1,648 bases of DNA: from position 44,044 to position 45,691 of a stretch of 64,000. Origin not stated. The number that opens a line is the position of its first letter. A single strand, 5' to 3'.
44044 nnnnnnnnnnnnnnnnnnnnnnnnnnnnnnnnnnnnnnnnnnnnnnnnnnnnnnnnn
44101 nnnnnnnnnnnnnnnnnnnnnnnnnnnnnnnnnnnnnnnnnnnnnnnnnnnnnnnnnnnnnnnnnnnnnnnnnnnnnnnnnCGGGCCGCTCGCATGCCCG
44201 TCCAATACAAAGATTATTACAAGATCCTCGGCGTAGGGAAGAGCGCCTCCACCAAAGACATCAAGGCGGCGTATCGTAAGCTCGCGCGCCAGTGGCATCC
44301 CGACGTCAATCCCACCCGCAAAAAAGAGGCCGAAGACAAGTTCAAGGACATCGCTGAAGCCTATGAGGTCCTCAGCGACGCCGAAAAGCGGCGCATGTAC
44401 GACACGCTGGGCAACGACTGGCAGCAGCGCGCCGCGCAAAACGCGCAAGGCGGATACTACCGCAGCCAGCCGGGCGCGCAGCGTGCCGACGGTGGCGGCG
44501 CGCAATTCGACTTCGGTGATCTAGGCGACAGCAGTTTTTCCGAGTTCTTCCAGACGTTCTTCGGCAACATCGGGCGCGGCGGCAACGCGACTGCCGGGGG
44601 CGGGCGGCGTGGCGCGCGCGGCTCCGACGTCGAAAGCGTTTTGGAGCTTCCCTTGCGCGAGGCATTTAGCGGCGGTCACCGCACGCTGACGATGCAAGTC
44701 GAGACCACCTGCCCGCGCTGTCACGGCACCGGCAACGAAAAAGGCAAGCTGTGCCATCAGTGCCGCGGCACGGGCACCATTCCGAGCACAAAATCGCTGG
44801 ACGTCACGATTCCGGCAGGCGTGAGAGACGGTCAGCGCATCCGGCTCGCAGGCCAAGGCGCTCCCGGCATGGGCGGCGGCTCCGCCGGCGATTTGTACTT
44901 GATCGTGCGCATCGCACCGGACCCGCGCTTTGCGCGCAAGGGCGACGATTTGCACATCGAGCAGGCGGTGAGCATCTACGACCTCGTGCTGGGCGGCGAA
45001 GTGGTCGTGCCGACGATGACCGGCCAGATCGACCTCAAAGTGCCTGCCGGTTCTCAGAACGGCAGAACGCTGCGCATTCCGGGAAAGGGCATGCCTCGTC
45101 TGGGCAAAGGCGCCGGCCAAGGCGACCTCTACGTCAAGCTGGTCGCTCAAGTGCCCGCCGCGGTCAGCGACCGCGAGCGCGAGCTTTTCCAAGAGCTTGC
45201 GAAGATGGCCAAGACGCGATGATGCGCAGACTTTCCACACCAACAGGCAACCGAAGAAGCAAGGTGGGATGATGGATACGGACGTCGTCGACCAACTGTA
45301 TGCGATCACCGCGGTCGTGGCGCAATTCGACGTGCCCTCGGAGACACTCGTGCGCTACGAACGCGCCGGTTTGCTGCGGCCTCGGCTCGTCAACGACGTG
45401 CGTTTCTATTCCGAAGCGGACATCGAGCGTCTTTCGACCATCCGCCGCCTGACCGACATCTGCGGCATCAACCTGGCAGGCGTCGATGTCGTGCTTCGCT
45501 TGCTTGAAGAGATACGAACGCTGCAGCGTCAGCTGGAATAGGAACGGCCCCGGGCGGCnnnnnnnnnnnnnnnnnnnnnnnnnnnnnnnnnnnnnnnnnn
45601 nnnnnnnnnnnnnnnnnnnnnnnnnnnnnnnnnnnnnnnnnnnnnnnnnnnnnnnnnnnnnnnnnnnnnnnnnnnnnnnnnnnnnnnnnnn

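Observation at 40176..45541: Heat-shock operon htrA-dnaK-grpE-dnaJ-hspR with a CIRCE-like element upstream, implying dual HrcA/HspR control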

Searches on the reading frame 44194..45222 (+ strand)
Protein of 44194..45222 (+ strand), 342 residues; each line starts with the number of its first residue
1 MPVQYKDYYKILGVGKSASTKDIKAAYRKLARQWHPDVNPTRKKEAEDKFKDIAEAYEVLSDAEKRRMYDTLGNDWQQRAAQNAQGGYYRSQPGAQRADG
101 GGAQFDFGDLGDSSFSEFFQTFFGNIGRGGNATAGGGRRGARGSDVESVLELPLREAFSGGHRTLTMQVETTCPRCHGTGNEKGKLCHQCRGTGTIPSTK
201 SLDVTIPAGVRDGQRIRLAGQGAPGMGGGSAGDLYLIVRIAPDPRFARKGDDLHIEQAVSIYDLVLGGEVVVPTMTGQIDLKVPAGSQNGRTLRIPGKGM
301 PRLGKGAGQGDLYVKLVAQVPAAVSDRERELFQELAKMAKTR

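Call 7: search_protein_families(library=pfam, proteins=[window:44194-45222:+])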
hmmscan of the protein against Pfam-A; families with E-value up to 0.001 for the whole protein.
window:44194-45222:+ (342 aa): 3 families
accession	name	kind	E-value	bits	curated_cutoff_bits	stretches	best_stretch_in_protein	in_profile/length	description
PF01556.23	DnaJ_C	-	6.2e-45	153.4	26.6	1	147-321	2-152/152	DnaJ C terminal domain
PF00226.36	DnaJ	-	1.4e-27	96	27.8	1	7-70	1-63/63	DnaJ domain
PF00684.25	DnaJ_CXXCXGXG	-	0.00018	22.1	32.7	1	166-194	37-65/65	DnaJ central domain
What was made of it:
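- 44194..45222 (+): dnaJ with a half zinc-finger (two CxxCxGxG motifs). DnaJ_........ is matched only partly (call 7).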

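Call 11: search_protein_families(library=ncbifam, proteins=[window:44194-45222:+], max_evalue=0.01)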
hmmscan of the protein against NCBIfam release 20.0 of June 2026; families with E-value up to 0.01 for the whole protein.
window:44194-45222:+ (342 aa): 17 families
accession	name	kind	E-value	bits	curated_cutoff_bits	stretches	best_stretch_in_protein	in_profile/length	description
TIGR02349.1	DnaJ_bact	equivalog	4.7e-102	342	377.2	2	165-337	181-352/354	molecular chaperone DnaJ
NF008035.0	PRK10767.1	subfamily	4.6e-90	302.3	338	2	167-339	177-348/374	molecular chaperone DnaJ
NF010872.0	PRK14279.1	equivalog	7e-79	265.7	556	2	187-337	229-377/394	molecular chaperone DnaJ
NF010894.0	PRK14301.1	equivalog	4.2e-74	249.8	548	2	168-340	181-352/373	chaperone protein DnaJ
NF010874.0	PRK14281.1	equivalog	2.1e-72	244.4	619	2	187-339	222-373/397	chaperone protein DnaJ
NF010871.0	PRK14278.1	equivalog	9.5e-71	238.6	502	2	172-339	184-351/378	molecular chaperone DnaJ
NF010892.0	PRK14299.1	equivalog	7.7e-69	232.1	392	2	4-176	2-162/291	chaperone protein DnaJ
NF007618.0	PRK10266.1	equivalog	1e-66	225.5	403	1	4-337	2-292/306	curved DNA-binding protein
NF010885.0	PRK14292.1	equivalog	2.3e-65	221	585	2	171-337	184-347/371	chaperone protein DnaJ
NF037946.1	terminal_TopJ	equivalog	2.8e-42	145.2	300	2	6-75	5-72/810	terminal organelle assembly protein TopJ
TIGR03835.1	termin_org_DnaJ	equivalog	6.4e-25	87.7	512.25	2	6-75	2-69/871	terminal organelle assembly protein TopJ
NF050028.1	CldAdptActJ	equivalog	1.4e-11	44.7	150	1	7-69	3-69/93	cold adaptation protein ActJcold adaptation protein ActJ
NF058604.1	RtpA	equivalog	1.9e-08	34.3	65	1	167-197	6-36/50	anti-TRAP protein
NF006948.0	PRK09430.1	equivalog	1.1e-07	31.8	162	1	6-64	200-264/267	co-chaperone DjlA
TIGR02642.1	phage_xxxx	hypoth_equivalog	7.6e-05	22.5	101.4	1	165-199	176-212/267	TIGR02642 family protein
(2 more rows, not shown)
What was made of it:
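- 44194..45222 (+): TIGR02349 gives 342 bits, below its cut-off of 377 (call 11).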

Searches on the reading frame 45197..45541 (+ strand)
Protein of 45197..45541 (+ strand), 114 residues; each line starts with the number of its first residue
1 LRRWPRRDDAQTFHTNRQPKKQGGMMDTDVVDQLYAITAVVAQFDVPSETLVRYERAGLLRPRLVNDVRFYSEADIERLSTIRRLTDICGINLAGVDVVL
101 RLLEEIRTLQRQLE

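Call 7: search_protein_families(library=pfam, proteins=[window:45197-45541:+])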
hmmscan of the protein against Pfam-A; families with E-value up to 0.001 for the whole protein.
window:45197-45541:+ (114 aa): 3 families
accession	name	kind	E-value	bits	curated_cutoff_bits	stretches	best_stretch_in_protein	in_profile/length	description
PF13411.12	MerR_1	-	5.8e-13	49.2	21.6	1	35-101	1-67/69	MerR HTH family regulatory protein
PF13591.12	MerR_2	-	9.3e-11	41.8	29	1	36-113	2-79/84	MerR HTH family regulatory protein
PF00376.29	MerR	-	0.00061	20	28.2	0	40-63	5-29/38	MerR family regulatory protein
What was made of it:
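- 45269..45541 (+): Small MerR-family gene, a divergent HspR-like protein of 90 aa (89 aa if it starts at 45272). MerR_1 and MerR_2 match (call 7).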
